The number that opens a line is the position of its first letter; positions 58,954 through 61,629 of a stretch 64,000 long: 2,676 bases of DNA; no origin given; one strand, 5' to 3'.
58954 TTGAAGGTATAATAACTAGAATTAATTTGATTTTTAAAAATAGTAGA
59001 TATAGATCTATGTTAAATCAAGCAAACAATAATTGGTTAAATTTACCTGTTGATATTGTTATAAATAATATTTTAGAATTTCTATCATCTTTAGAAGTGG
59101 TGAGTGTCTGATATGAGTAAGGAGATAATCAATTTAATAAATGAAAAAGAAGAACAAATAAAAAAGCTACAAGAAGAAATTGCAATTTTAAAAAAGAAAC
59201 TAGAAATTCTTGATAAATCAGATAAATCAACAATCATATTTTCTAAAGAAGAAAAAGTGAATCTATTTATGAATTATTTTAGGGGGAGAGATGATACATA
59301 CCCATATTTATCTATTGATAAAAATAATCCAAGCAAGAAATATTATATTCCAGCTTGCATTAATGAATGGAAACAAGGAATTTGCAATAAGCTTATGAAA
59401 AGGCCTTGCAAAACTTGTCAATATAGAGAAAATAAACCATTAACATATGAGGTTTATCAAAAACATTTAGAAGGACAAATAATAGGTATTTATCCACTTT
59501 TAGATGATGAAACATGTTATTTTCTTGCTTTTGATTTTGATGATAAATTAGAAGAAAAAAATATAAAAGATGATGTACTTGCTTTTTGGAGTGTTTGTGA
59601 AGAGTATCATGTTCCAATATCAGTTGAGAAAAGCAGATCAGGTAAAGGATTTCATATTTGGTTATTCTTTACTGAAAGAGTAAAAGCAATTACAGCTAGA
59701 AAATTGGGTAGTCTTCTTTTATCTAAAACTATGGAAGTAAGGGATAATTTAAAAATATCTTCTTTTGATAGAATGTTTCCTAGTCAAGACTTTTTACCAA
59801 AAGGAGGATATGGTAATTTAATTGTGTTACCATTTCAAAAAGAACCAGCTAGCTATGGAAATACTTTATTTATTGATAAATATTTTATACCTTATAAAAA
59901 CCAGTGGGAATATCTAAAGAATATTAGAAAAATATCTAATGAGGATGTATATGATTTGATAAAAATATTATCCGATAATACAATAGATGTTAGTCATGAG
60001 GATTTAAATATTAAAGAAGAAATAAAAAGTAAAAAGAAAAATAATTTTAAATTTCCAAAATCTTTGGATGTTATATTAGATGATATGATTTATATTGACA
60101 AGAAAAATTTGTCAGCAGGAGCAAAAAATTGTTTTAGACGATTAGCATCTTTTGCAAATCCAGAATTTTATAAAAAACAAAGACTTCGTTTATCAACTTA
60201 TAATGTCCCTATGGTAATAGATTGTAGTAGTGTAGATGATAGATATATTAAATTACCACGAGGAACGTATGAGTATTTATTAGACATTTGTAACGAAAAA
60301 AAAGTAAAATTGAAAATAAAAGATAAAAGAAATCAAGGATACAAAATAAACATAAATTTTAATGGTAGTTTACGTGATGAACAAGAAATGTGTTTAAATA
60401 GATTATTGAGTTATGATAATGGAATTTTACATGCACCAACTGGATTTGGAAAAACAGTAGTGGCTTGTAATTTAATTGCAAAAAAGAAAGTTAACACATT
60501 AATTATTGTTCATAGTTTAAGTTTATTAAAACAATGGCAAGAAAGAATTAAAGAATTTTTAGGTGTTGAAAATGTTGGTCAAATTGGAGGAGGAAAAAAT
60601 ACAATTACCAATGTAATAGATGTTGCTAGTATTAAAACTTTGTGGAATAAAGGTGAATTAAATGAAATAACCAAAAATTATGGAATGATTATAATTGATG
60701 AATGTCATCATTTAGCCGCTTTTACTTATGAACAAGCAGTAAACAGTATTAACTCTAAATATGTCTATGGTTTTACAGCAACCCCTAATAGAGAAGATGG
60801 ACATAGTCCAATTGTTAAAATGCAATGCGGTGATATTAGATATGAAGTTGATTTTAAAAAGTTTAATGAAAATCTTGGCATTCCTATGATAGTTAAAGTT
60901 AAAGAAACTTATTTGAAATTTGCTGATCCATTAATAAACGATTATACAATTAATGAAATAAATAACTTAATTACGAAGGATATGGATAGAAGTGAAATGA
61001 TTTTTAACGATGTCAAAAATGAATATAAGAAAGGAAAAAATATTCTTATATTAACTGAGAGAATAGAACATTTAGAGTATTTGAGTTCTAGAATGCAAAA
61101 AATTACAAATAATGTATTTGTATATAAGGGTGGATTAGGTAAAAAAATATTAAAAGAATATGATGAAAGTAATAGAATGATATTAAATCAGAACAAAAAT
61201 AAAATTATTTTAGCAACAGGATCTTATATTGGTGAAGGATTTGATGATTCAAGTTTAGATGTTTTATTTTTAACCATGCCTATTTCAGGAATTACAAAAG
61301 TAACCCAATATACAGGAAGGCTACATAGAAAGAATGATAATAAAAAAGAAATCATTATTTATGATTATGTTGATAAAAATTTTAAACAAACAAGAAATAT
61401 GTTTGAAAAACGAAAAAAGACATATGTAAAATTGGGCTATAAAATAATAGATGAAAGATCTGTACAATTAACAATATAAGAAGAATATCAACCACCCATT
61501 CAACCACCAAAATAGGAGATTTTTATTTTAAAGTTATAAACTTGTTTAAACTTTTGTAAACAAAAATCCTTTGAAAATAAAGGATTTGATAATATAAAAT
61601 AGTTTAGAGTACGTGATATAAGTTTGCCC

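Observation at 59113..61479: Unusual domain architecture: coiled-coil + Cys4 + AEP PrimPol + XPB-type SF2 helicase in one polypeptide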

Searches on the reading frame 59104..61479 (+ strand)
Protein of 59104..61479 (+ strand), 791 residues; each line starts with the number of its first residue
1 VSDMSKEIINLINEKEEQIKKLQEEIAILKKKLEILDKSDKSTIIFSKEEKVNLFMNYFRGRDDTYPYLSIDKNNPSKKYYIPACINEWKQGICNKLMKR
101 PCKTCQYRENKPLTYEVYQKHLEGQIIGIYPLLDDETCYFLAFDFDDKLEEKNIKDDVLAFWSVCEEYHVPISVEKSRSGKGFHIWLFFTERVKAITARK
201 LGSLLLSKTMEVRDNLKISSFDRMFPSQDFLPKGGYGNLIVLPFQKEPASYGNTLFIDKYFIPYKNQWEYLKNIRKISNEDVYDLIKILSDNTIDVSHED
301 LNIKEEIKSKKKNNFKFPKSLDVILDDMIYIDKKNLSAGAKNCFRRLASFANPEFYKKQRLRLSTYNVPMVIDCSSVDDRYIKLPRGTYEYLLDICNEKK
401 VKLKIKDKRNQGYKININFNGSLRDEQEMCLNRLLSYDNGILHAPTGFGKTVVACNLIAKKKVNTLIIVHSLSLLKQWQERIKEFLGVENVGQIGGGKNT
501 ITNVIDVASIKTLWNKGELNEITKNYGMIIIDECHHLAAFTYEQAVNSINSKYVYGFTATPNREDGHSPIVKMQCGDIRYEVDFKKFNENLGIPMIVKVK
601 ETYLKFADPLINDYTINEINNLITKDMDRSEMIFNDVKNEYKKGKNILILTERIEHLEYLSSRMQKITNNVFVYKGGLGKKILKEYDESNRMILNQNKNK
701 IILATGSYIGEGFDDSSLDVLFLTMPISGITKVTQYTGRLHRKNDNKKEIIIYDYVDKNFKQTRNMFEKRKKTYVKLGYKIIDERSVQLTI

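Call 3: search_protein_families(library=pfam, proteins=[window:59104-61479:+], max_evalue=0.01)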
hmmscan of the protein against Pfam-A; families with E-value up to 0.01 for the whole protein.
window:59104-61479:+ (791 aa): 8 families
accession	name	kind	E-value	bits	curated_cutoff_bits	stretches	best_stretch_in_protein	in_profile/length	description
PF22548.2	AEP-TOTE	-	1.9e-81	273.5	27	1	50-284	1-229/230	TOTE conflict system, Archaeo-Eukaryotic Primase domain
PF04851.21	ResIII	-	7.2e-28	98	22.5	1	422-563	3-164/164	Type III restriction enzyme, res subunit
PF00270.35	DEAD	-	3.4e-13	50.1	26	1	426-563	3-162/167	DEAD/DEAH box helicase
PF13307.12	Helicase_C_2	-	4.6e-06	27.2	25.3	0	729-765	126-161/170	Helicase C-terminal domain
PF00176.29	SNF2-rel_dom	-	4.5e-05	23.1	24.9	1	437-567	17-169/290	SNF2-related domain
PF00271.37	Helicase_C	-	0.00013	22.6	23.5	1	640-743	11-109/110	Helicase conserved C-terminal domain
PF13401.12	AAA_22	-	0.0022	18.8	27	1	440-544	8-103/130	AAA domain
PF07652.20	Flavi_DEAD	-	0.0079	16.6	21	0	459-545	30-120/148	Flavivirus DEAD domain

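Call 4: search_protein_families(library=ncbifam, proteins=[window:59104-61479:+], max_evalue=0.01)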
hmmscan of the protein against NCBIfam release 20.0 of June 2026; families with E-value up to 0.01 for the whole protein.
window:59104-61479:+ (791 aa): 7 families
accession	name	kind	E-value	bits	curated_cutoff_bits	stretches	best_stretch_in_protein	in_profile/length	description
NF040561.1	PrimPol_Msp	equivalog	8.9e-22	77.3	200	1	110-300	156-356/515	CRISPR-associated primase-polymerase type A1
NF045503.1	repair_heli_XPB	equivalog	1.4e-20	73.4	610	1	422-665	183-439/548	DNA repair helicase XPB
NF053632.1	heli_RadD_YejH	equivalog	1.1e-16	60.3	720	1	438-761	23-360/573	DNA repair helicase RadD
TIGR04095.1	dnd_restrict_1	equivalog_domain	3.7e-08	32.8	600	1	438-563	25-170/451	DNA phosphorothioation system restriction enzyme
TIGR00603.1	rad25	subfamily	9.5e-08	30.7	328.7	1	407-590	242-442/734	DNA repair helicase rad25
NF041062.1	DpdE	equivalog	9e-05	20.6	500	1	447-545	180-270/1048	protein DpdE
TIGR01587.1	cas3_core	equivalog_domain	0.00016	21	102.45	1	614-759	192-339/358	CRISPR-associated helicase Cas3'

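Call 5: search_protein_families(library=padloc, proteins=[window:59104-61479:+], max_evalue=0.01)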
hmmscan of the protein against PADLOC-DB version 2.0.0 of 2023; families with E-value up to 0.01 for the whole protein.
window:59104-61479:+ (791 aa): 20 families
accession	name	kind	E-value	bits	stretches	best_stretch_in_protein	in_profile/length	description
PDLC01465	PrimPol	-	3e-75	251.4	1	24-338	7-271/276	"CAS-I,CAS-II,CAS-III,CAS-IV,CAS-V,CAS-VI; associated"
PDLC01101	PrimPol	-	1.2e-22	78.2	1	110-295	161-344/490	adaptation polymerase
PDLC02707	PbeA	-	3.6e-15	53.6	1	396-564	232-416/672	PbeA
PDLC03659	mREase_IV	-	3.9e-14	49.5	1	440-770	242-578/945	Type IV methyl-directed restriction enzyme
PDLC03658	mREase_IV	-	2.4e-12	43.4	1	435-757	240-559/953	Type IV methyl-directed restriction enzyme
PDLC02704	PbeA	-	1.5e-10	38.3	1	397-564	229-421/682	PbeA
PDLC02703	PbeA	-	1.7e-08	31.5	1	418-484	242-313/626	PbeA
PDLC00180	HamB1|HamB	-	6.3e-08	29.6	1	387-485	68-165/709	DEAD-box helicase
PDLC00201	HamB2|HamB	-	2.8e-07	27.3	1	413-483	92-165/721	DEAD-box helicase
PDLC01439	typeIV_DinG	-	1.5e-06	25.2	0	439-477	36-74/575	CAS-IV-A; associated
PDLC01252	Cas3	-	1.4e-05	22.7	1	617-773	172-308/324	CAS-I; effector_G3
PDLC00938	Cas3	-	4.1e-05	21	1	614-759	192-339/358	CRISPR-associated helicase Cas3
PDLC01763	Cas3b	-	0.00034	17.5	0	442-489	268-320/762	-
PDLC01146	Cas3d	-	0.00047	16.6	1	440-483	44-86/625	Cas3d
PDLC02621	DrmD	-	0.00047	16.5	0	447-489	148-194/1040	DrmD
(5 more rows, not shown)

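Call 7: search_solved_structures(query=window:59104-61479:+, max_evalue=0.01)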
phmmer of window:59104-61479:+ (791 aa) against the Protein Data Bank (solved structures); distinct sequences matched with E-value up to 0.01: 19.
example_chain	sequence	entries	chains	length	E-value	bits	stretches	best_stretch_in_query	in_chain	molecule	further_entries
6p4f_A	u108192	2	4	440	1.7e-22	82.7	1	422-591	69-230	DNA-dependent ATPase XPBII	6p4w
5tnu_A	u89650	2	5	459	1.9e-22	82.5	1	422-591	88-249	DNA-dependent ATPase XPBII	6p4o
6p66_A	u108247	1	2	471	9.8e-20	73.5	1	422-581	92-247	DNA repair protein RAD25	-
2fwr_A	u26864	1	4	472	9.8e-20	73.5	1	422-581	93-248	DNA repair protein RAD25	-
2fz4_A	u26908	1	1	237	6.3e-17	64.2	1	422-568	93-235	DNA repair protein RAD25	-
7clg_A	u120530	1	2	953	1.7e-12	49.6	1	400-760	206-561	Putative helicase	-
7nqd_A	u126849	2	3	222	1.7e-11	46.3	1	110-286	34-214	TPR_REGION domain-containing protein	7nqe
7nqf_A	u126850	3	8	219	1.8e-11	46.2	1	110-284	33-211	TPR_REGION domain-containing protein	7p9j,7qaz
2oca_A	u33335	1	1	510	2.8e-06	29.1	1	439-780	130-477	ATP-dependent DNA helicase uvsW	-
5fmf_1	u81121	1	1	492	1.7e-05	26.5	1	406-591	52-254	DNA REPAIR HELICASE RAD25, SSL2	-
5sva_Z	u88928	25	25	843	6e-05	24.6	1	407-590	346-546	DNA repair helicase RAD25 | General transcription and DNA repair factor IIH helicase subunit XPB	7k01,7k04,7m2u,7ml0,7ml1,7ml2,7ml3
5of4_A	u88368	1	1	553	8.2e-05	24.2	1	409-615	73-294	TFIIH basal transcription factor complex helicase XPB subunit,XPB,TFIIH basal transcriptio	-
8ebt_A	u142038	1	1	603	9.8e-05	23.9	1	409-615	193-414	General transcription and DNA repair factor IIH helicase subunit XPB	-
6nmi_A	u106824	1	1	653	0.00012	23.6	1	409-615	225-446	General transcription and DNA repair factor IIH helicase subunit XPB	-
8bvw_0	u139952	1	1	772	0.00018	23.1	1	409-615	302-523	General transcription and DNA repair factor IIH helicase subunit XPB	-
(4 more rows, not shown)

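Call 14: find_homologous_proteins(query=window:59113-61479:+, max_evalue=1e-10)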
Query window:59113-61479:+ (788 aa): 3146 proteins with E <= 1e-10 among 8000 candidates; the best 120 are listed.
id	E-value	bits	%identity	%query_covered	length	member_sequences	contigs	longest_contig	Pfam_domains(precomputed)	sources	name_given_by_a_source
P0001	0.0e+0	1780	100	100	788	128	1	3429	PF00270.36,PF00176.30,PF22548.3,PF13307.13,PF04851.22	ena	-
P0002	0.0e+0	1602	88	99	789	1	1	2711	PF00270.36,PF00176.30,PF22548.3,PF04851.22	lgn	-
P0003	0.0e+0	1593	87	100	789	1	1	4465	PF00270.36,PF22548.3,PF04851.22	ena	-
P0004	0.0e+0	1589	87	100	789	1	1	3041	PF00270.36,PF22548.3,PF04851.22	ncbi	-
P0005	0.0e+0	1585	87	100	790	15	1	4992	PF00270.36,PF22548.3,PF04851.22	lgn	-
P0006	0.0e+0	1580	87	100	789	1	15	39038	PF00270.36,PF00176.30,PF22548.3,PF04851.22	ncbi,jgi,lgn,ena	jgi:superfamily II DNA or RNA helicase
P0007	0.0e+0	1578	86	100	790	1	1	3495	PF00270.36,PF22548.3,PF04851.22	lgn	-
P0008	0.0e+0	1560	86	99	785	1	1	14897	PF00270.36,PF22548.3,PF04851.22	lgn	-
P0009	0.0e+0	1547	86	100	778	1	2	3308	PF00270.36,PF00176.30,PF22548.3,PF04851.22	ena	-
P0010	0.0e+0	1393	76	99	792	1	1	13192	PF00270.36,PF22548.3,PF04851.22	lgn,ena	-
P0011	0.0e+0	1337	75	98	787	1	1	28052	PF00270.36,PF22548.3,PF04851.22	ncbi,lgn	-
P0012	0.0e+0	1328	83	87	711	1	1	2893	PF00270.36,PF22548.3,PF04851.22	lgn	-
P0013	0.0e+0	1305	73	100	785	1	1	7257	PF00270.36,PF00176.30,PF22548.3,PF04851.22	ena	-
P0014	0.0e+0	1295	72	99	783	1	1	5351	PF00270.36,PF22548.3,PF04851.22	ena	-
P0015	0.0e+0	1293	71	99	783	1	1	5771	PF00270.36,PF22548.3,PF04851.22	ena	-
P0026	0.0e+0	1275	70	99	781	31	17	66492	PF00270.36,PF22548.3,PF04851.22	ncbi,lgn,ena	-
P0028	0.0e+0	1255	68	99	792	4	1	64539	PF00270.36,PF22548.3,PF04851.22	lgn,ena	-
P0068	0.0e+0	1177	66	99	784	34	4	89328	PF00270.36,PF00176.30,PF22548.3,PF04851.22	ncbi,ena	-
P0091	0.0e+0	1127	63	100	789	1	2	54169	PF00270.36,PF22548.3,PF04851.22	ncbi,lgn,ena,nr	ncbi:MAG: DEAD/DEAH box helicase [Bacilli bacterium]|nr:DEAD/DEAH box helicase [Bacilli bacterium]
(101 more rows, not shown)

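Call 16: find_encoding_contigs(protein=P0001, flank=10000, max_places=4)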
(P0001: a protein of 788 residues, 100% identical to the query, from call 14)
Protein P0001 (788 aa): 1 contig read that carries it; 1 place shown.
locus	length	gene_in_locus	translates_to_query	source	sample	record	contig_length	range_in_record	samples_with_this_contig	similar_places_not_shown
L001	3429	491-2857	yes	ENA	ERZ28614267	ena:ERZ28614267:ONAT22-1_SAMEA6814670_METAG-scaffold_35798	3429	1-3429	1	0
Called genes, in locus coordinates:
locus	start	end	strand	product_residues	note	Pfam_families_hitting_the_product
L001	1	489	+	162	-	?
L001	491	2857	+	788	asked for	PF13307:Helicase_C_2 (faint), PF22548:AEP-TOTE, PF00176:SNF2-rel_dom (faint), PF04851:ResIII, PF00270:DEAD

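Call 17: find_encoding_contigs(protein=P0006, flank=10000, max_places=6)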
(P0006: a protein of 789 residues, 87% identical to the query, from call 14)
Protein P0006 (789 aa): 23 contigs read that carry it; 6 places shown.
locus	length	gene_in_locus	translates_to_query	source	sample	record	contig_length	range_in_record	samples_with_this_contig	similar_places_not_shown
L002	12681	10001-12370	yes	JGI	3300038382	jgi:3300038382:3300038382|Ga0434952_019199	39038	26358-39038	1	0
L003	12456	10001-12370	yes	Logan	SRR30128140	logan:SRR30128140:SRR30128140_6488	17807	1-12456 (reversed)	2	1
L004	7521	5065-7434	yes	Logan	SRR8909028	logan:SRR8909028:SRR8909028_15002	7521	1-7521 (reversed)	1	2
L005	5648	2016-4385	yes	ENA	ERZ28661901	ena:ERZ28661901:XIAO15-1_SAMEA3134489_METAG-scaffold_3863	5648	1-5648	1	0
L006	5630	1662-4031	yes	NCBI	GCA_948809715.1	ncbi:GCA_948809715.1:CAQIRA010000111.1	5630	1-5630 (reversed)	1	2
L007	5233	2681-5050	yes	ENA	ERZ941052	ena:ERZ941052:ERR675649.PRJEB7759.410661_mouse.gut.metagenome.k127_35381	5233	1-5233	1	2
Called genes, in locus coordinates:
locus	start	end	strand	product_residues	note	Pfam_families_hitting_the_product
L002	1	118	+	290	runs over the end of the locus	PF07751:Abi_2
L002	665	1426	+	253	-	PF07508:Recombinase, PF13408:Zn_ribbon_recom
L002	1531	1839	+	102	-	-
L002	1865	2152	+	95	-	PF13310:Virulence_RhuM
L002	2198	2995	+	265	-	PF23441:SDR (weak), PF00106:adh_short, PF08659:KR, PF13561:adh_short_C2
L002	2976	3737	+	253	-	-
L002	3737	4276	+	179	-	PF01931:NTPase_I-T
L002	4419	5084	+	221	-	PF03167:UDG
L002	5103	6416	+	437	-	PF05343:Peptidase_M42 (faint), PF01546:Peptidase_M20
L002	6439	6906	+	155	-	-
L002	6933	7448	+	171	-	PF00293:NUDIX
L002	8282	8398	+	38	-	-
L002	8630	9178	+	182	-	-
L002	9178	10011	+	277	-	PF08843:AbiEii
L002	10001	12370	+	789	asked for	PF22548:AEP-TOTE, PF00176:SNF2-rel_dom (weak), PF04851:ResIII, PF00270:DEAD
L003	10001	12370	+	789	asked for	PF22548:AEP-TOTE, PF00176:SNF2-rel_dom (weak), PF04851:ResIII, PF00270:DEAD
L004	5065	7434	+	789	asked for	PF22548:AEP-TOTE, PF00176:SNF2-rel_dom (weak), PF04851:ResIII, PF00270:DEAD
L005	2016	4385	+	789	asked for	PF22548:AEP-TOTE, PF00176:SNF2-rel_dom (weak), PF04851:ResIII, PF00270:DEAD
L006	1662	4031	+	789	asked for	PF22548:AEP-TOTE, PF00176:SNF2-rel_dom (weak), PF04851:ResIII, PF00270:DEAD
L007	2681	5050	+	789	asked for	PF22548:AEP-TOTE, PF00176:SNF2-rel_dom (weak), PF04851:ResIII, PF00270:DEAD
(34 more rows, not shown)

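Call 18: find_encoding_contigs(protein=P0026, flank=10000, max_places=6)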
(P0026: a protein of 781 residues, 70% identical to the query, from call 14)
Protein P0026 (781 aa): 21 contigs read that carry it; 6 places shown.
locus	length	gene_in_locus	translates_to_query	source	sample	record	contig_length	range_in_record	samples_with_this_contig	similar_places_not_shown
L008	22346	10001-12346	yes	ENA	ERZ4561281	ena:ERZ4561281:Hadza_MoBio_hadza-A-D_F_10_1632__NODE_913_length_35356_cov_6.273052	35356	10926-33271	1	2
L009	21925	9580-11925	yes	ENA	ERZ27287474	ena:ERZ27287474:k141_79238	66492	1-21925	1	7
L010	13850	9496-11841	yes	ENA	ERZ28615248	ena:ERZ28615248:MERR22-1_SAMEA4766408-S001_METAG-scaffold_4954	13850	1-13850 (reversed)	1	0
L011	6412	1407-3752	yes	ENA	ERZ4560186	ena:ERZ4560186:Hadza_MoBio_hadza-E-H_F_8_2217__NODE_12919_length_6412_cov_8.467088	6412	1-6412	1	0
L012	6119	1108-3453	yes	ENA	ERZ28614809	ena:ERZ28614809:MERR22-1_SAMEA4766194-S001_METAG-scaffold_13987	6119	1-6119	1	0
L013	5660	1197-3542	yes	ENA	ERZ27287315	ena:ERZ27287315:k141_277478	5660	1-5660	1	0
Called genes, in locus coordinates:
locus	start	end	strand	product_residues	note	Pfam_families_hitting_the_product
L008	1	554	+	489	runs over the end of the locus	PF09547:SpoIVA_ATPase, PF20438:SpoIVA_middle, PF20439:SpoIVA_C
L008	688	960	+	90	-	PF00216:Bac_DNA_binding, PF18175:HU-CCDC81_bac_2 (weak)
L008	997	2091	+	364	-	PF01743:PolyA_pol, PF12627:PolyA_pol_RNAbd, PF13735:tRNA_NucTran2_2 (weak)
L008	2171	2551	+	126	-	-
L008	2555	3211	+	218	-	PF21984:DnaD_N, PF07261:DnaB_2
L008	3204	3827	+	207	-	PF00730:HhH-GPD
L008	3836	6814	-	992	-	PF00912:Transgly, PF00905:Transpeptidase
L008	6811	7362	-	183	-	PF03838:RecU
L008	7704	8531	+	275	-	PF00763:THF_DHG_CYH, PF02882:THF_DHG_CYH_C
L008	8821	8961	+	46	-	-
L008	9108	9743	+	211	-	PF02517:Rce1-like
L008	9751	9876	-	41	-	-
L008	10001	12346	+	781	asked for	PF22548:AEP-TOTE, PF00270:DEAD, PF04851:ResIII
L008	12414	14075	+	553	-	PF04326:SLFN_AlbA_2, PF13749:HATPase_c_4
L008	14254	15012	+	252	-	-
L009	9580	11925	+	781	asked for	PF22548:AEP-TOTE, PF00270:DEAD, PF04851:ResIII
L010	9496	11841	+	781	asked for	PF22548:AEP-TOTE, PF00270:DEAD, PF04851:ResIII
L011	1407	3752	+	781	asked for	PF22548:AEP-TOTE, PF00270:DEAD, PF04851:ResIII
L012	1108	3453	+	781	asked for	PF22548:AEP-TOTE, PF00270:DEAD, PF04851:ResIII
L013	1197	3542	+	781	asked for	PF22548:AEP-TOTE, PF00270:DEAD, PF04851:ResIII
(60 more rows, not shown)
